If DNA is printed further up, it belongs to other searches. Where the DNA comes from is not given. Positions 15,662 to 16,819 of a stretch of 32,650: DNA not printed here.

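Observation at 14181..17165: Candidate undescribed nucleotide-modifying system: PadR + small protein | nucleotidyltransferase + viperin-like radical SAM (CX5CX2C) | convergent Nudix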

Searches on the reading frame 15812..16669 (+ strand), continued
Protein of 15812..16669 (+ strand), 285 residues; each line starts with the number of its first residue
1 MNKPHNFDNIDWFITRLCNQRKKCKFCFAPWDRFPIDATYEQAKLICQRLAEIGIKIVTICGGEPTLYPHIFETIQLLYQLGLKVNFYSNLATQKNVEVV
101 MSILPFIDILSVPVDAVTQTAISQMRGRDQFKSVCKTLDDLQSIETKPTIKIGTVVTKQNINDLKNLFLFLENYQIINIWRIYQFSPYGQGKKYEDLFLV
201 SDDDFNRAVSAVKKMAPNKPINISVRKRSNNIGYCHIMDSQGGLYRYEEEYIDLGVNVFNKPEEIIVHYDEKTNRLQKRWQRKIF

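Call 41: get_annotated_region(hit=H1, flank=3000)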
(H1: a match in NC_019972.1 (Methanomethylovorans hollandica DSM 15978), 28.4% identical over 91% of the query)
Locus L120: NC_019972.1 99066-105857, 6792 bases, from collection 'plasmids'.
description: Methanomethylovorans hollandica DSM 15978 plasmid pMETHO01, complete sequence
organism: Methanomethylovorans hollandica DSM 15978 (NCBI taxid 867904)
taxonomy: Archaea; Euryarchaeota; Methanomicrobia; Methanosarcinales; Methanosarcinaceae; Methanomethylovorans; Methanomethylovorans hollandica; Methanomethylovorans hollandica DSM 15978
host: -; source: -; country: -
typing (MOB-suite, as given by PLSDB): non-mobilizable; replicon rep_cluster_57
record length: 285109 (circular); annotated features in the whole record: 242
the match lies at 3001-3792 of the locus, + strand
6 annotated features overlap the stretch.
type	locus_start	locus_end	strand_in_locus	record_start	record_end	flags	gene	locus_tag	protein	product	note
CDS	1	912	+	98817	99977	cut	-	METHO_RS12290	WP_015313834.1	ABC transporter permease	-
CDS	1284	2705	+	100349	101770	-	-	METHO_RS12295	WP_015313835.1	hypothetical protein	-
CDS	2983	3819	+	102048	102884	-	-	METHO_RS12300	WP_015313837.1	viperin family antiviral radical SAM protein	-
CDS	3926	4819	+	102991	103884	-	-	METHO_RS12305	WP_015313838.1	SEC-C domain-containing protein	-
CDS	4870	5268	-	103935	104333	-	-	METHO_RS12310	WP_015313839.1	DUF1699 family protein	-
CDS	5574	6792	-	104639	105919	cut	-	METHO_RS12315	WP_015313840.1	ATP-binding protein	-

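Call 42: get_annotated_region(hit=H3, flank=3000)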
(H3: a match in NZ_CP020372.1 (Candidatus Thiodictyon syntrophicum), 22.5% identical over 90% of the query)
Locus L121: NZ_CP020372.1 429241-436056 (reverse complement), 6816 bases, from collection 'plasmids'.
description: Candidatus Thiodictyon syntrophicum strain Cad16T plasmid pTs485, complete sequence
organism: Candidatus Thiodictyon syntrophicum (NCBI taxid 1166950)
taxonomy: Bacteria; Pseudomonadota; Gammaproteobacteria; Chromatiales; Chromatiaceae; Thiodictyon; Candidatus Thiodictyon syntrophicum
host: -; source: meromictic lake; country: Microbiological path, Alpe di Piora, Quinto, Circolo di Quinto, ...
typing (MOB-suite, as given by PLSDB): non-mobilizable
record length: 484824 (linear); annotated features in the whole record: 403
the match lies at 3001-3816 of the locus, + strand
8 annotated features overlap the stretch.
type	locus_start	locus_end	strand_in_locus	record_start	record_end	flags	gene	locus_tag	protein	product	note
CDS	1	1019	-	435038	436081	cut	-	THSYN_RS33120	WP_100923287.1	IS630 family transposase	-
CDS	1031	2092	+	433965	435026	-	-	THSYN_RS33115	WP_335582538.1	prenyltransferase/squalene oxidase repeat-containing protein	-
CDS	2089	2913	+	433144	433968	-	-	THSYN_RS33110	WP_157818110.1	inositol monophosphatase family protein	-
CDS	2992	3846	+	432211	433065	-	-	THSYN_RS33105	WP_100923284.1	viperin family antiviral radical SAM protein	-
CDS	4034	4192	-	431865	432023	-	-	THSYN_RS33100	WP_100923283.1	DUF3368 domain-containing protein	-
CDS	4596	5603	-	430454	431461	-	-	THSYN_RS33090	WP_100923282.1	tyrosine-type recombinase/integrase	GO:0015074 - DNA integration [Evidence IEA]; GO:0006310 - DNA recombination [Evidence IEA]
CDS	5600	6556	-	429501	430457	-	-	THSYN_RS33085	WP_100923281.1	tyrosine-type recombinase/integrase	GO:0015074 - DNA integration [Evidence IEA]; GO:0006310 - DNA recombination [Evidence IEA]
CDS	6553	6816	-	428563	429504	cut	-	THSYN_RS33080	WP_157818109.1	site-specific integrase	GO:0015074 - DNA integration [Evidence IEA]; GO:0006310 - DNA recombination [Evidence IEA]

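Call 56: find_encoding_contigs(protein=P0012, flank=6000, max_places=1)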
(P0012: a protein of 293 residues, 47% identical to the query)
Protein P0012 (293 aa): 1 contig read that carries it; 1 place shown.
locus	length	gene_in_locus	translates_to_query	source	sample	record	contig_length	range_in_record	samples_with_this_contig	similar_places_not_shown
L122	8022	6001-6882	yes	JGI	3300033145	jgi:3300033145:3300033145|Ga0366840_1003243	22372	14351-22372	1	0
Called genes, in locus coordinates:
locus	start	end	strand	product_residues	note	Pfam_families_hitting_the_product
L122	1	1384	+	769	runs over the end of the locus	PF01326:PPDK_N, PF00391:PEP-utilizers, PF02896:PEP-utilizers_C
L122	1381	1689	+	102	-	PF05635:23S_rRNA_IVP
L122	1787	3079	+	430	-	PF03952:Enolase_N, PF00113:Enolase_C, PF13378:MR_MLE_C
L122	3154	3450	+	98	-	-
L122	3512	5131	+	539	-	PF01676:Metalloenzyme, PF06415:iPGM_N, PF00884:Sulfatase (weak)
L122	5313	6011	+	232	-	PF00483:NTP_transferase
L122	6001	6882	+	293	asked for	PF04055:Radical_SAM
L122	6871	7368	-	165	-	PF00293:NUDIX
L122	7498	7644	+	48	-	-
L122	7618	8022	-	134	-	?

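Call 57: find_encoding_contigs(protein=P0028, flank=6000, max_places=1)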
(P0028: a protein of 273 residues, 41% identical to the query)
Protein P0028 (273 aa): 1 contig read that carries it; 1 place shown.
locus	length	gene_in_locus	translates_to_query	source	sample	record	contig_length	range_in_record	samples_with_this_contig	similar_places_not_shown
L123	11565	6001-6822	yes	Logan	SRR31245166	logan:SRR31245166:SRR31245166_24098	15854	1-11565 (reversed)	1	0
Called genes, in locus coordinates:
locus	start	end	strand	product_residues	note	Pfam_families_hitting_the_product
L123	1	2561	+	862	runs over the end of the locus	PF00270:DEAD, PF04851:ResIII, PF13307:Helicase_C_2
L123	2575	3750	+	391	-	-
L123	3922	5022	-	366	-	PF13378:MR_MLE_C, PF26685:DUF8230_C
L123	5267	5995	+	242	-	PF00483:NTP_transferase, PF12804:NTP_transf_3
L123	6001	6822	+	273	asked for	PF04055:Radical_SAM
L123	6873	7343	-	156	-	PF01230:HIT (weak)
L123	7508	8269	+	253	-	PF07826:IMP_cyclohyd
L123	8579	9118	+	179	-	-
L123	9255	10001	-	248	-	-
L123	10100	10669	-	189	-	PF23477:zf_Tbcl_2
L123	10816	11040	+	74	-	-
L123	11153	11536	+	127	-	-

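Call 58: find_encoding_contigs(protein=P0030, flank=6000, max_places=1)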
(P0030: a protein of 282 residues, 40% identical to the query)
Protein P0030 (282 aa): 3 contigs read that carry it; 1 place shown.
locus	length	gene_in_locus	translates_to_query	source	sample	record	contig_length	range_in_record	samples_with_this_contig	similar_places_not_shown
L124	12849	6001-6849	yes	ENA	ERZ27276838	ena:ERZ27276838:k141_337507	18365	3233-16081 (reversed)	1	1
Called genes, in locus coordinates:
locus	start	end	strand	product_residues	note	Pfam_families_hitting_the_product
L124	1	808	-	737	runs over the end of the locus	PF01807:Zn_ribbon_DnaG (weak), PF05272:VapE-like_dom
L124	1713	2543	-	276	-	PF12784:PDDEXK_2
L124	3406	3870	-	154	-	-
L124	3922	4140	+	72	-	PF13443:HTH_26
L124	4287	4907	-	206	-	PF00239:Resolvase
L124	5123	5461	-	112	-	-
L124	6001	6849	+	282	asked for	PF04055:Radical_SAM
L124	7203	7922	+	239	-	PF00483:NTP_transferase, PF12804:NTP_transf_3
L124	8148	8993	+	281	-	PF01073:3Beta_HSD, PF01370:Epimerase, PF02719:Polysacc_synt_2, PF04321:RmlD_sub_bind, PF16363:GDP_Man_Dehyd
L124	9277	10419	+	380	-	PF04230:PS_pyruv_trans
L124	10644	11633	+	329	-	PF01073:3Beta_HSD, PF01370:Epimerase, PF16363:GDP_Man_Dehyd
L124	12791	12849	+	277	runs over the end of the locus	PF02086:MethyltransfD12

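Call 59: find_encoding_contigs(protein=P0022, flank=6000, max_places=1)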
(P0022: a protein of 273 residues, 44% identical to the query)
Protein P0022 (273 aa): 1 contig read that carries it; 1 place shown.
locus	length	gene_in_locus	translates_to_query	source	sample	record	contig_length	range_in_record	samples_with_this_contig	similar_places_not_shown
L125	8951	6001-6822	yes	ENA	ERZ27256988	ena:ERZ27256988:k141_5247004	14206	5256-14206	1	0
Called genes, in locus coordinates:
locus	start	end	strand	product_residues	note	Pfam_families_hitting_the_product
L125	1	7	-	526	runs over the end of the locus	PF03330:DPBB_1 (weak), PF00768:Peptidase_S11, PF13354:Beta-lactamase2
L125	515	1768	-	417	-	PF13624:SurA_N_3, PF13623:SurA_N_2 (weak), PF13145:Rotamase_2, PF13616:Rotamase_3, PF00639:Rotamase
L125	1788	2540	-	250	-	PF04977:DivIC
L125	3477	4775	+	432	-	PF00675:Peptidase_M16, PF05193:Peptidase_M16_C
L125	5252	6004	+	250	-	PF00483:NTP_transferase, PF12804:NTP_transf_3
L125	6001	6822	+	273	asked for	PF04055:Radical_SAM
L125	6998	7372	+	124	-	PF00293:NUDIX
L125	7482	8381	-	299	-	PF01073:3Beta_HSD, PF01370:Epimerase, PF02719:Polysacc_synt_2, PF04321:RmlD_sub_bind, PF07993:NAD_binding_4 (faint), PF13460:NAD_binding_10 (weak), PF16363:GDP_Man_Dehyd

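Call 71: search_protein_families(library=pfam, proteins=[L010:7227-7994:+, L040:4946-6280:+, L002:3349-4470:+, L048:1862-3217:+, L002:4467-6713:+, L040:6477-7352:+, L040:7380-8402:+], max_evalue=1)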
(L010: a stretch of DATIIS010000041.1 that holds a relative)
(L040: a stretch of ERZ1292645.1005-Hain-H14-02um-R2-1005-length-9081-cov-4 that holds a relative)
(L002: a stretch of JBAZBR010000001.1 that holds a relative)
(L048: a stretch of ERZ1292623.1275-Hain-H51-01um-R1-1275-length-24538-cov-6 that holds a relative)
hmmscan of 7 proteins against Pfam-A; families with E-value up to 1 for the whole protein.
L010:7227-7994:+ (256 aa): 3 families
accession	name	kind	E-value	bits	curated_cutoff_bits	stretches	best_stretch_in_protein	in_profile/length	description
PF00293.34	NUDIX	-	0.0054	17.2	21.1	1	16-139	5-120/134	NUDIX domain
PF03717.20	PBP_dimer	-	0.19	12.5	24.4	1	124-162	74-112/180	Penicillin-binding Protein dimerisation domain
PF18798.6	LPD3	-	0.21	12.3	27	1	125-170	36-79/114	Large polyvalent protein-associated domain 3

L040:4946-6280:+ (444 aa): 12 families
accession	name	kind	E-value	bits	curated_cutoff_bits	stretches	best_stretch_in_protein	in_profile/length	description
PF03721.20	UDPG_MGDP_dh_N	-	2.2e-48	164.7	27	1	5-183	2-182/187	UDP-glucose/GDP-mannose dehydrogenase family, NAD binding domain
PF00984.24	UDPG_MGDP_dh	-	8.9e-31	106.3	25.4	1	202-294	1-93/94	UDP-glucose/GDP-mannose dehydrogenase family, central domain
PF03720.21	UDPG_MGDP_dh_C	-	1.2e-19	71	30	1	315-418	1-103/103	UDP-glucose/GDP-mannose dehydrogenase family, UDP binding domain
PF02254.24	TrkA_N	-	0.0016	19.1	23.8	1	6-51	1-46/116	TrkA-N domain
PF02558.23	ApbA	-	0.057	13.5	22.2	1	6-44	1-38/150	Ketopantoate reductase PanE/ApbA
PF01210.29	NAD_Gly3P_dh_N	-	0.15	12.5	23.1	1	5-92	1-82/158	NAD-dependent glycerol-3-phosphate dehydrogenase N-terminus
PF00070.33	Pyr_redox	-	0.17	12.9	22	1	6-33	2-29/82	Pyridine nucleotide-disulphide oxidoreductase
PF03807.23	F420_oxidored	-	0.19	12.8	21.6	0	6-43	2-41/94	NADP oxidoreductase coenzyme F420-dependent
PF13450.12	NAD_binding_8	-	0.2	12.4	21.9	1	8-33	1-26/68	NAD(P)-binding Rossmann-like domain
PF01262.27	AlaDh_PNT_C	-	0.23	11.3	23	1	5-44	30-69/214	Alanine dehydrogenase/PNT, C-terminal domain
PF07992.20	Pyr_redox_2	-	0.24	11.2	26.1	1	3-33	142-172/291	Pyridine nucleotide-disulphide oxidoreductase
PF01266.30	DAO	-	0.49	10.3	27.9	1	6-33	2-29/353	FAD dependent oxidoreductase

L002:3349-4470:+ (373 aa): 9 families
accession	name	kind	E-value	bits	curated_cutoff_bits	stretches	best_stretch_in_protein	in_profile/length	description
PF00534.26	Glycos_transf_1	-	1.3e-32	113.1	26.4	1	196-350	14-170/172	Glycosyl transferases group 1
PF13692.12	Glyco_trans_1_4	-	6e-25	88.6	27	1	198-335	2-139/142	Glycosyl transferases group 1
PF13439.12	Glyco_transf_4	-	7.8e-13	49.2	28.5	1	16-176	3-166/170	Glycosyltransferase Family 4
PF20706.3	GT4-conflict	-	4e-08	33.1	26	1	201-331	201-335/385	Family 4 Glycosyltransferase in conflict systems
PF13524.12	Glyco_trans_1_2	-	1e-05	26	25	1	227-365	13-142/144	Glycosyl transferase-like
PF13579.12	Glyco_trans_4_4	-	0.011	16.5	29.7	1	100-171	96-154/158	Glycosyl transferase 4-like domain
PF00982.27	Glyco_transf_20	-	0.02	14.1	32.5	1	267-365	364-467/473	Glycosyltransferase family 20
PF05693.19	Glycogen_syn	-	0.13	11.2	27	1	272-309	467-504/639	Glycogen synthase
PF08323.17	Glyco_transf_5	-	0.14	12.3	22.7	1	93-164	153-231/239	Starch synthase catalytic domain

L048:1862-3217:+ (451 aa): 4 families
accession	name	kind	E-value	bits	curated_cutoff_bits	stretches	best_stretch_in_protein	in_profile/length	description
PF04055.27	Radical_SAM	-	5.1e-17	63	29.5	1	13-175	1-163/166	Radical SAM superfamily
PF13353.11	Fer4_12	-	6.6e-09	36.6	22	1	19-89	15-82/137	4Fe-4S single cluster domain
PF13186.11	SPASM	-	0.00028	21.6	21.5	1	253-310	1-67/67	Iron-sulfur cluster-binding domain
PF01965.30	DJ-1_PfpI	-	0.12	12.6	26.6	1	49-138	51-144/165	DJ-1/PfpI family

L002:4467-6713:+ (748 aa): 2 families
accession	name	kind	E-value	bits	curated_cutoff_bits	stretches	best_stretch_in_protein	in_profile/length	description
PF13196.11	DUF4012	-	7.9e-29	101.4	28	1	307-445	4-141/144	Protein of unknown function (DUF4012)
PF13991.11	BssS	-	0.088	13.4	27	1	435-459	46-70/72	BssS protein family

L040:6477-7352:+ (291 aa): 3 families
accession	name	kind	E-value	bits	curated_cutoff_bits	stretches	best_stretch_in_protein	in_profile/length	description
PF00293.34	NUDIX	-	9.1e-07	29.4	21.1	1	126-238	4-114/134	NUDIX domain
PF14815.12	NUDIX_4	-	0.029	14.6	35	1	130-188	3-51/113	NUDIX domain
PF22498.2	FKBP-like_N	-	0.11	12.9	26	1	126-143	29-46/52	FKBP-like, N-terminal domain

L040:7380-8402:+ (340 aa): 1 family
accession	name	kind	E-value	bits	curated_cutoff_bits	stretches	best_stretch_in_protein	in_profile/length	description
PF02146.23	SIR2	-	0.0079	16.6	24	1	200-246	46-91/180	Sir2 family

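Call 72: search_protein_representatives(alignment_id=A1)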
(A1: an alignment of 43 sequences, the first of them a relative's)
Query: 43 sequences, 278 profile positions. Proteins with E-value up to 0.001 (for the whole library): 56072; up to 1e-10: 12654; up to 1e-30: 369. The best 150 are listed.
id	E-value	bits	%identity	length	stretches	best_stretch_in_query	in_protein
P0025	2.6e-103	361.6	-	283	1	3-275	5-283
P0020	3.3e-100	351.4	-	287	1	3-276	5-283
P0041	8.6e-100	350.1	-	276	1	5-276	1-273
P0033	1.8e-99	349.0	-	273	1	5-275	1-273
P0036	3.7e-96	338.1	-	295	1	4-276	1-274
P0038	5.5e-94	331.0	-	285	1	4-276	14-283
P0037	1.0e-92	326.8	-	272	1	5-276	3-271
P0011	2.7e-91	322.2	-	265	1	21-276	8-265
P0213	7.8e-83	294.4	-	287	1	5-276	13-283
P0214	2.2e-67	243.7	-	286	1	3-276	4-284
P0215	3.3e-67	243.1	-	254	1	32-276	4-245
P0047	2.2e-62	227.4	-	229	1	47-276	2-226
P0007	2.5e-62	227.2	-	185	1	96-275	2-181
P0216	1.8e-61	224.3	-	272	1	5-262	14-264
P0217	2.4e-60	220.7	-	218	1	63-276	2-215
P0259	7.6e-41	156.7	-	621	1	5-242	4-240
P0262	1.4e-40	155.8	-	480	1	11-237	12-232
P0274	2.0e-39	152.0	-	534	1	6-242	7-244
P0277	3.4e-39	151.2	-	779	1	5-268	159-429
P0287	1.7e-38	149.0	-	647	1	4-234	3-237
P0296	7.4e-38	146.9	-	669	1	4-243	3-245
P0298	1.0e-37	146.4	-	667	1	5-246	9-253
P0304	2.0e-37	145.4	-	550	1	4-268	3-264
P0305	2.2e-37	145.3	-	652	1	4-264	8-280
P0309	3.1e-37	144.8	-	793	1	4-244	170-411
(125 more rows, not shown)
